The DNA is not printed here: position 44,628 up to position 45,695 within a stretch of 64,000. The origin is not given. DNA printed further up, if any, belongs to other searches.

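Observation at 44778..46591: Translationally coupled LpxH-like metallophosphoesterase and GT4 glycosyltransferase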

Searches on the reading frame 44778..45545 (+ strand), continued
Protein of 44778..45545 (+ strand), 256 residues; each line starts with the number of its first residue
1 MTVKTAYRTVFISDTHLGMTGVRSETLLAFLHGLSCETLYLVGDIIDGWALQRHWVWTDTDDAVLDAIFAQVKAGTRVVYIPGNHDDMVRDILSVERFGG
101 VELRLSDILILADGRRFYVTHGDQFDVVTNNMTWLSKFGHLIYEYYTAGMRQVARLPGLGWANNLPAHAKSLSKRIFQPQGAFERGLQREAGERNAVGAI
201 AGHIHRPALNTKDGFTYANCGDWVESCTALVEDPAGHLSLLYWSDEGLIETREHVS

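Call 45: find_encoding_contigs(protein=P0009, flank=4000, max_places=2)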
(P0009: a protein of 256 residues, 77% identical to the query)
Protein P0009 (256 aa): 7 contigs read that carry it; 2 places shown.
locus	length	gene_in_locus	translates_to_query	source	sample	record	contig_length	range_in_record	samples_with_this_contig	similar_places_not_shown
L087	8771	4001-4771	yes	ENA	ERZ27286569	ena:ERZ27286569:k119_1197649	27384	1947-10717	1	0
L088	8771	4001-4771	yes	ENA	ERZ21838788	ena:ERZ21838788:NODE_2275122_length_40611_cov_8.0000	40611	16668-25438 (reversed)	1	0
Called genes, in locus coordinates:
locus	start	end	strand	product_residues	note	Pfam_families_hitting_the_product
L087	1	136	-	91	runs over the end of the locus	PF01337:Barstar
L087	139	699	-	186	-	PF00545:Ribonuclease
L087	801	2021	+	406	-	PF01960:ArgJ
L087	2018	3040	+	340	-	PF13302:Acetyltransf_3, PF00583:Acetyltransf_1, PF00293:NUDIX, PF14815:NUDIX_4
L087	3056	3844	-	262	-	PF03328:HpcH_HpaI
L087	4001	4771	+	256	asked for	PF00149:Metallophos, PF12850:Metallophos_2 (weak)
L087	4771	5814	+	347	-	PF13439:Glyco_transf_4, PF13579:Glyco_trans_4_4, PF00534:Glycos_transf_1, PF13692:Glyco_trans_1_4, PF20706:GT4-conflict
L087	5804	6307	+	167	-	PF13778:DUF4174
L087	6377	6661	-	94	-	PF13773:DUF4170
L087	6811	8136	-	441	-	PF00463:ICL, PF13714:PEP_mutase, PF00463:ICL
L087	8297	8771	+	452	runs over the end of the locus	PF01381:HTH_3, PF12844:HTH_19, PF13443:HTH_26 (weak), PF13560:HTH_31, PF06114:Peptidase_M78, PF09856:ScfRs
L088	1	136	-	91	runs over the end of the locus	PF01337:Barstar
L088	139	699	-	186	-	PF00545:Ribonuclease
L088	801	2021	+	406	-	PF01960:ArgJ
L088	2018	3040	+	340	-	PF13302:Acetyltransf_3, PF00583:Acetyltransf_1, PF00293:NUDIX, PF14815:NUDIX_4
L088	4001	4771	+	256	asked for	PF00149:Metallophos, PF12850:Metallophos_2 (weak)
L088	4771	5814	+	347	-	PF13439:Glyco_transf_4, PF13579:Glyco_trans_4_4, PF00534:Glycos_transf_1, PF13692:Glyco_trans_1_4, PF20706:GT4-conflict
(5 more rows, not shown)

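Call 51: search_protein_families(library=pfam, proteins=[L028:6780-8003:+, L034:4710-6014:+, L041:6852-8039:+, L057:6771-8072:+, L069:6825-8036:+, L063:1394-2614:+, L010:6898-8094:+, L077:6817-7869:+, L003:6929-8983:+, L055:6844-8241:+], max_evalue=0.00001)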
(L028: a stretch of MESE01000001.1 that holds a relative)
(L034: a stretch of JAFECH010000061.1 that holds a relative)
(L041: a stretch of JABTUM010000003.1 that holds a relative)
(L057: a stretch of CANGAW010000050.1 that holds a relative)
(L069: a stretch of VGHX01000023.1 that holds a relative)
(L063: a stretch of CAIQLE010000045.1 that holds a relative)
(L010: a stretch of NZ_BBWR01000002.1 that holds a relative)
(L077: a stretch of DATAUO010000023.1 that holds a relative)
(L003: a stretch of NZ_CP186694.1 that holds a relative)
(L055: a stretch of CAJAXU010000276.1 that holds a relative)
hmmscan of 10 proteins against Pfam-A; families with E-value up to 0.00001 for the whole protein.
L028:6780-8003:+ (408 aa): 3 families
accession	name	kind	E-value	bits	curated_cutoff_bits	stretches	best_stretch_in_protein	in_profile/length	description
PF06925.17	MGDG_synth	-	6e-26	92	25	1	50-218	1-169/169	Monogalactosyldiacylglycerol (MGDG) synthase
PF00534.26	Glycos_transf_1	-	1e-08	35.4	26.4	1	268-389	45-170/172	Glycosyl transferases group 1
PF04101.22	Glyco_tran_28_C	-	1.3e-07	32.2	22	1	246-392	4-158/166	Glycosyltransferase family 28 C-terminal domain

L034:4710-6014:+ (435 aa): 1 family
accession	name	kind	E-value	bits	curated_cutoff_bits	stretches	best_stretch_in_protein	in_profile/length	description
PF11899.13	DUF3419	-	1.5e-114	383.6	28.2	1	58-432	7-384/385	Protein of unknown function (DUF3419)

L041:6852-8039:+ (396 aa): 3 families
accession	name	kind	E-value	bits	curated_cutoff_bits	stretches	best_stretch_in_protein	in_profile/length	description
PF06925.17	MGDG_synth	-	1.9e-22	80.6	25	1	18-186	1-169/169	Monogalactosyldiacylglycerol (MGDG) synthase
PF04101.22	Glyco_tran_28_C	-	1.4e-06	28.9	22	1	240-359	32-156/166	Glycosyltransferase family 28 C-terminal domain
PF00534.26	Glycos_transf_1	-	7.1e-06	26.1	26.4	0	240-358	48-170/172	Glycosyl transferases group 1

L057:6771-8072:+ (434 aa): 3 families
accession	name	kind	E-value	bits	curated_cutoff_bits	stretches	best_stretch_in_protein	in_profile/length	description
PF06925.17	MGDG_synth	-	1.7e-19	71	25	1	57-229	1-169/169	Monogalactosyldiacylglycerol (MGDG) synthase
PF04101.22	Glyco_tran_28_C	-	5.4e-08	33.5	22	1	254-406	1-161/166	Glycosyltransferase family 28 C-terminal domain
PF00534.26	Glycos_transf_1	-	7.1e-06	26.1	26.4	0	271-399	37-169/172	Glycosyl transferases group 1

L069:6825-8036:+ (404 aa): 3 families
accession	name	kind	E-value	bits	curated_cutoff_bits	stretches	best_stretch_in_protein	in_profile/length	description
PF06925.17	MGDG_synth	-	3.3e-28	99.3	25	1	43-210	1-168/169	Monogalactosyldiacylglycerol (MGDG) synthase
PF04101.22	Glyco_tran_28_C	-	1.1e-08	35.7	22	1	237-391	2-164/166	Glycosyltransferase family 28 C-terminal domain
PF00534.26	Glycos_transf_1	-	3.2e-06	27.2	26.4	1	284-382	69-170/172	Glycosyl transferases group 1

L063:1394-2614:+ (407 aa): 3 families
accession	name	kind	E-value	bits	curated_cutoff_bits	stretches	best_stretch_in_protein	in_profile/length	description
PF06925.17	MGDG_synth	-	1e-20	75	25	1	51-219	1-169/169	Monogalactosyldiacylglycerol (MGDG) synthase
PF04101.22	Glyco_tran_28_C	-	2.1e-08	34.8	22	1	257-387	17-152/166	Glycosyltransferase family 28 C-terminal domain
PF00534.26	Glycos_transf_1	-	5.9e-06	26.4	26.4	1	258-390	34-170/172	Glycosyl transferases group 1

L010:6898-8094:+ (399 aa): 4 families
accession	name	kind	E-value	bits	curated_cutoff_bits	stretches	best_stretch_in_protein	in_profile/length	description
PF13692.12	Glyco_trans_1_4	-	4.5e-31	108.5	27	1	222-362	2-141/142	Glycosyl transferases group 1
PF00534.26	Glycos_transf_1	-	8.3e-29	100.8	26.4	1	221-375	15-169/172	Glycosyl transferases group 1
PF20706.3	GT4-conflict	-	6.5e-08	32.4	26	1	206-339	177-323/385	Family 4 Glycosyltransferase in conflict systems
PF13524.12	Glyco_trans_1_2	-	3.8e-07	30.6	25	1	280-392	29-142/144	Glycosyl transferase-like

L077:6817-7869:+ (351 aa): 0 families

L003:6929-8983:+ (685 aa): 4 families
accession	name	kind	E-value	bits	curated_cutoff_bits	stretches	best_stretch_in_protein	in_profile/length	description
PF17941.7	PP_kinase_C_1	-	3.7e-70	235.3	25.7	1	334-492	7-165/167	Polyphosphate kinase C-terminal domain 1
PF02503.22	PP_kinase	-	5.4e-59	199.4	31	1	118-299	3-183/183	Polyphosphate kinase middle domain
PF13090.12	PP_kinase_C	-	6.5e-53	179.2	25.8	1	500-675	1-172/172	Polyphosphate kinase C-terminal domain 2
PF13089.11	PP_kinase_N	-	1.5e-29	102.9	23.8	1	9-107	2-106/107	Polyphosphate kinase N-terminal domain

L055:6844-8241:+ (466 aa): 0 families

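Call 54: predict_structure(alignment_id=A4)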
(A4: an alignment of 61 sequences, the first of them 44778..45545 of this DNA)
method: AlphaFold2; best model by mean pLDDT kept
length: 256 residues; sequences in the alignment: 61
mean_pLDDT: 83.7   pTM: 0.78
mean pLDDT of the five models: 83.7, 80.0, 79.3, 78.3, 76.5
residues with pLDDT >= 90: 132; 70-90: 68; 50-70: 47; < 50: 9
segments of 3 or more residues with pLDDT < 50: 173-177
pLDDT, mean of each block of 10 residues (from residue 1): 81 93 93 96 92 91 97 98 87 87 96 97 69 55 68 70 58 52 85 96 85 92 90 94 83 63
secondary structure, 60 per line:
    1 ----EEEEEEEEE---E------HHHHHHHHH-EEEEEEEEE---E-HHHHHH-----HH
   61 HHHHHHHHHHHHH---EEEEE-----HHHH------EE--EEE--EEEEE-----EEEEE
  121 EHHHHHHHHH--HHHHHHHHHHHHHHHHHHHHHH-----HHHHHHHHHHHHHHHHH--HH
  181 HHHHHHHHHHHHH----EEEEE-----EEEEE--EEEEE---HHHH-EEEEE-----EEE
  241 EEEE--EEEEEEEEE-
elements in order: E5-13 H24-32 E34-42 H48-53 H59-73 E77-81 H87-90 E101-103 E106-110 E116-121 H122-130 H133-154 H160-176 H179-193 E198-202 E208-212 E215-219 H223-226 E228-232 E238-244 E247-255

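Call 57: fold_search(model_id=the predicted structure, library=pdb)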
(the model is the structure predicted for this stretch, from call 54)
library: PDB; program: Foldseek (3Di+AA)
matches with E <= 10: 705; with E <= 0.001: 87
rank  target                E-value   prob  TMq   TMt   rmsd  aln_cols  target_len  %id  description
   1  5b4b_B                2.2e-11  1.00  0.52  0.55  14.7       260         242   22  Crystal structure of LpxH with lipid X in spacegroup C2 (released 2016-09-28)
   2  5k8k                  5.5e-11  1.00  0.56  0.60  14.4       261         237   22  Structure of the Haemophilus influenzae LpxH-lipid X complex (released 2016-08-10)
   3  8qjz                  9.6e-11  1.00  0.50  0.53  15.2       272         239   20  Crystal structure of E. coli LpxH in complex with lipid X (released 2024-04-17)
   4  5b4a_A                1.6e-10  1.00  0.53  0.56  14.5       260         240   21  Crystal structure of LpxH with lipid X in spacegroup P21 (released 2016-09-28)
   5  9f2a_A                1.0e-07  1.00  0.48  0.30  10.0       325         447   15  Pyrococcus abyssi PolD in complex with Rpa2 winged-helix domain class 2 (composite map) (released 2024-12-04)
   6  3ck2                  3.8e-07  1.00  0.44  0.60   5.4       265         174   14  Crystal structure of conserved uncharacterized protein (predicted phosphoesterase COG0622) from Streptococcus pneumoniae (released 2008-04-01)
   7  9f29_A                4.3e-07  1.00  0.49  0.30   9.8       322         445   15  Pyrococcus abyssi PolD in complex with Rpa2 winged-helix domain class 1 (composite map) (released 2024-12-04)
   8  8ppt_A                7.5e-07  1.00  0.47  0.29  10.9       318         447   15  Pyrococcus abyssi DNA polymerase D (PolD) in its editing mode bound to a primer/template substrate containing a mismat (released 2023-12-20)
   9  6unc_B                7.5e-07  1.00  0.42  0.38  14.9       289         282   15  The crystal structure of Phosphopantetheinyl Hydrolase (PptH) from Mycobacterium tuberculosis (released 2020-04-22)
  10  5xcj_A                8.5e-07  1.00  0.47  0.64   8.8       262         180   12  Crystal structure of Vps29 single mutant (D62A) from Entamoeba histolytica (released 2017-10-18)
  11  2a22_B                8.5e-07  1.00  0.47  0.58   7.3       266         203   12  Structure of Vacuolar Protein Sorting 29 from Cryptosporidium Parvum (released 2005-08-16)
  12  5xcj_B                1.2e-06  1.00  0.48  0.65   6.7       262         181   12  Crystal structure of Vps29 single mutant (D62A) from Entamoeba histolytica (released 2017-10-18)
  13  2a22_A                1.4e-06  1.00  0.49  0.62   5.9       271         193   12  Structure of Vacuolar Protein Sorting 29 from Cryptosporidium Parvum (released 2005-08-16)
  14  5ihe_A                1.6e-06  1.00  0.49  0.31  10.3       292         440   18  D-family DNA polymerase - DP1 subunit (3'-5' proof-reading exonuclease) (released 2016-08-31)
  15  6hmf_A                1.6e-06  1.00  0.49  0.31  10.3       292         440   18  D-family DNA polymerase - DP1 subunit (3'-5' proof-reading exonuclease) H451 proof-reading deficient variant (released 2019-01-30)
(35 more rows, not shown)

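Call 60: search_dna_similar(query=window:44778-45545:+, collection=plasmids, mode=protein, max_rows=25, max_evalue=1e-20)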
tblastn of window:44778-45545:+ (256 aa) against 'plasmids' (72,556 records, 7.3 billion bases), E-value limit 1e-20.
Records with a match: 31; places in all: 41; records where one place covers at least 80% of the query: 30.
Best place of each record, by identity: <60% 31.
By first word of the organism name: Roseomonas 11; Sinorhizobium 4; Pseudomonas 3; Pannonibacter 2; Mitsuaria 1; Candidatus 1; Methylobacterium 1; Sphingomonas 1; Fuscovulum 1; Ralstonia 1; and 5 more.
By predicted mobility (MOB-suite, as given by PLSDB): non-mobilizable 31.
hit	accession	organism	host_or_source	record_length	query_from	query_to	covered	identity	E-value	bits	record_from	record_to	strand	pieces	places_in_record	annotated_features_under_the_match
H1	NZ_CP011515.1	Mitsuaria sp. 7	Bacterium from forest soil.,forest soil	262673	8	245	93%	45.9%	8e-58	205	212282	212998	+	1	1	UDP-2,3-diacylglucosamine diphosphatase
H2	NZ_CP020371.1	Candidatus Thiodictyon syntrophicum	meromictic lake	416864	7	245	93%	41.7%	5e-49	179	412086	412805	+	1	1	UDP-2,3-diacylglucosamine diphosphatase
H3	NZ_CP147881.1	Roseomonas mucosa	cell culture,Styx glacier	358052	3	244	95%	39.8%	3e-46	171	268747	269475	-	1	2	UDP-2,3-diacylglucosamine diphosphatase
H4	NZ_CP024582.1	Roseomonas sp. FDAARGOS_362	Homo sapiens,peripheral Blood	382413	3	244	95%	39.8%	3e-46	171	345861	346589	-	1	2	UDP-2,3-diacylglucosamine diphosphatase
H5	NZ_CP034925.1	Roseomonas mucosa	Homo sapiens,tissue sample,Clinical, ...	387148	3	244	95%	39.8%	3e-46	171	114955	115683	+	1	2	UDP-2,3-diacylglucosamine diphosphatase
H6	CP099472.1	Roseomonas mucosa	Human skin,single cell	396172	3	244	95%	39.8%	3e-46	171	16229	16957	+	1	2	UDP-2,3-diacylglucosamine diphosphatase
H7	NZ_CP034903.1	Roseomonas mucosa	Homo sapiens,tissue sample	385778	3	244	95%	39.8%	3e-46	171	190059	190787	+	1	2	UDP-2,3-diacylglucosamine diphosphatase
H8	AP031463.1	Roseomonas mucosa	Homo sapiens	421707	3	244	95%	39.8%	3e-46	171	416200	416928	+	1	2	UDP-2,3-diacylglucosamine diphosphatase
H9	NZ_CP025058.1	Roseomonas mucosa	Homo sapiens,Clinical, healthy, human ...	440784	3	244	95%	39.8%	3e-46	171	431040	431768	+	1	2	UDP-2,3-diacylglucosamine diphosphatase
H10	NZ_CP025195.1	Roseomonas mucosa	Homo sapiens,clinical, human skin, ...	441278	3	244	95%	39.8%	3e-46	171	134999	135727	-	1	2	UDP-2,3-diacylglucosamine diphosphatase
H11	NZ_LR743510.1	Methylobacterium bullatum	-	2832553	8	243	92%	40.6%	4e-48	177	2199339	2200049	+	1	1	none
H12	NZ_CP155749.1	Sphingomonas parapaucimobilis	Chinese cabbage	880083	7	246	94%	39.8%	2e-47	175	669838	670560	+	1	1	UDP-2,3-diacylglucosamine diphosphatase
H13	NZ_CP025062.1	Roseomonas mucosa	Homo sapiens,Clinical, healthy, human ...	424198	3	244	95%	39.4%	1e-45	170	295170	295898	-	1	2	UDP-2,3-diacylglucosamine diphosphatase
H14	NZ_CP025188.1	Roseomonas mucosa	Homo sapiens,clinical, human skin, ...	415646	3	244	95%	39.4%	4e-45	168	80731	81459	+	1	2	UDP-2,3-diacylglucosamine diphosphatase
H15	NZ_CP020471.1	Fuscovulum blasticum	cell culture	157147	8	243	92%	40.0%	4e-39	151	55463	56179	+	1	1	UDP-2,3-diacylglucosamine diphosphatase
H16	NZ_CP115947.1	Ralstonia solanacearum MolK2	Musa sp.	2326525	7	244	93%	39.6%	2e-47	175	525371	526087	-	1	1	record has no annotation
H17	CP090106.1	Sinorhizobium meliloti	Medicago,Cell culture,Plant nodule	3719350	8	243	92%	39.7%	9e-47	173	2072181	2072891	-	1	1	UDP-2,3-diacylglucosamine diphosphatase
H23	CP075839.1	Pseudomonas aeruginosa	Homo sapiens,Cell culture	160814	4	246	95%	37.8%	2e-38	149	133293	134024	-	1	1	UDP-2,3-diacylglucosamine diphosphatase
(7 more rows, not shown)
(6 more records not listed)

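Call 61: get_annotated_region(hit=H17, flank=4000)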
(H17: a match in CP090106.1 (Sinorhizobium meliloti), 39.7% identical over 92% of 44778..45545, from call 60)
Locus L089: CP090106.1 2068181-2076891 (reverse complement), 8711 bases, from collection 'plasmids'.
description: Sinorhizobium meliloti strain Ak57 plasmid pSymB, complete sequence
organism: Sinorhizobium meliloti (NCBI taxid 382)
taxonomy: Bacteria; Pseudomonadota; Alphaproteobacteria; Hyphomicrobiales; Rhizobiaceae; Sinorhizobium; Sinorhizobium meliloti
host: -; source: Medicago,Cell culture,Plant nodule; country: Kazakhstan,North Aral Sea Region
typing (MOB-suite, as given by PLSDB): non-mobilizable
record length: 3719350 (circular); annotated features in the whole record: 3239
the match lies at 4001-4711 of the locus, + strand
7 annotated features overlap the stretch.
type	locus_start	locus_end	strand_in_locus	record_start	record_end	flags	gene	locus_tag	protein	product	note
CDS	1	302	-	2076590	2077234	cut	-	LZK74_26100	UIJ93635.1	acyl-homoserine-lactone synthase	-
CDS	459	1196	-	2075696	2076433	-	-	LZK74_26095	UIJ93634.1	LuxR C-terminal-related transcriptional regulator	-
CDS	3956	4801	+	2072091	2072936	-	-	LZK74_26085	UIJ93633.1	UDP-2,3-diacylglucosamine diphosphatase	-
CDS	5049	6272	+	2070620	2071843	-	-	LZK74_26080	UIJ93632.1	MFS transporter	-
CDS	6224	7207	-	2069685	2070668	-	-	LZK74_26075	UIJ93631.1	dipeptide epimerase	-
CDS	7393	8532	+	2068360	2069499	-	-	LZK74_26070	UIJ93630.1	ABC transporter permease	-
CDS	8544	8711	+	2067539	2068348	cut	-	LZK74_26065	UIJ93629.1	ABC transporter ATP-binding protein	-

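Call 62: get_annotated_region(hit=H23, flank=4000)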
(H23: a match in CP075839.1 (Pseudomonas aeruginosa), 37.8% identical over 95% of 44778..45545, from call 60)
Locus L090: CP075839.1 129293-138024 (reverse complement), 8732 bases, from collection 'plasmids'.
description: Pseudomonas aeruginosa strain PaLo11 plasmid pPALO11, complete sequence
organism: Pseudomonas aeruginosa (NCBI taxid 287)
taxonomy: Bacteria; Pseudomonadota; Gammaproteobacteria; Pseudomonadales; Pseudomonadaceae; Pseudomonas; Pseudomonas aeruginosa
host: -; source: Homo sapiens,Cell culture; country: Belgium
typing (MOB-suite, as given by PLSDB): non-mobilizable
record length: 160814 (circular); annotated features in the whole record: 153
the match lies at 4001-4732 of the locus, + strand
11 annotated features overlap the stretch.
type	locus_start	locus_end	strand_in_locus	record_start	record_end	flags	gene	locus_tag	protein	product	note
CDS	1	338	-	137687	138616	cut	-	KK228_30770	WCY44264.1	LysR family transcriptional regulator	-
CDS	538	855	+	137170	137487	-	-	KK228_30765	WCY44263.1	3-phosphoglycerate kinase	-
CDS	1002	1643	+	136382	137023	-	azoR3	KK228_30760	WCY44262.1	FMN-dependent NADH-azoreductase AzoR3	-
CDS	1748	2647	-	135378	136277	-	-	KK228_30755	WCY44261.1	DMT family transporter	-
CDS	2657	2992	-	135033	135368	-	-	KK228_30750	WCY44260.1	tRNA-binding protein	-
CDS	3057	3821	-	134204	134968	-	-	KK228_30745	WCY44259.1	helix-turn-helix domain-containing protein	-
CDS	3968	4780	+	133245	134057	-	-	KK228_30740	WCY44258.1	UDP-2,3-diacylglucosamine diphosphatase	-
CDS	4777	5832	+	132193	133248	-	-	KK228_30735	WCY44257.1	glycosyltransferase family 1 protein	-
CDS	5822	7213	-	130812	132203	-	-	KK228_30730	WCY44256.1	protein CyaB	-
CDS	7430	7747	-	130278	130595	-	-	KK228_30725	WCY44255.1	DUF962 domain-containing protein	-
CDS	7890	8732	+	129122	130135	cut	-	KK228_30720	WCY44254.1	helix-turn-helix transcriptional regulator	-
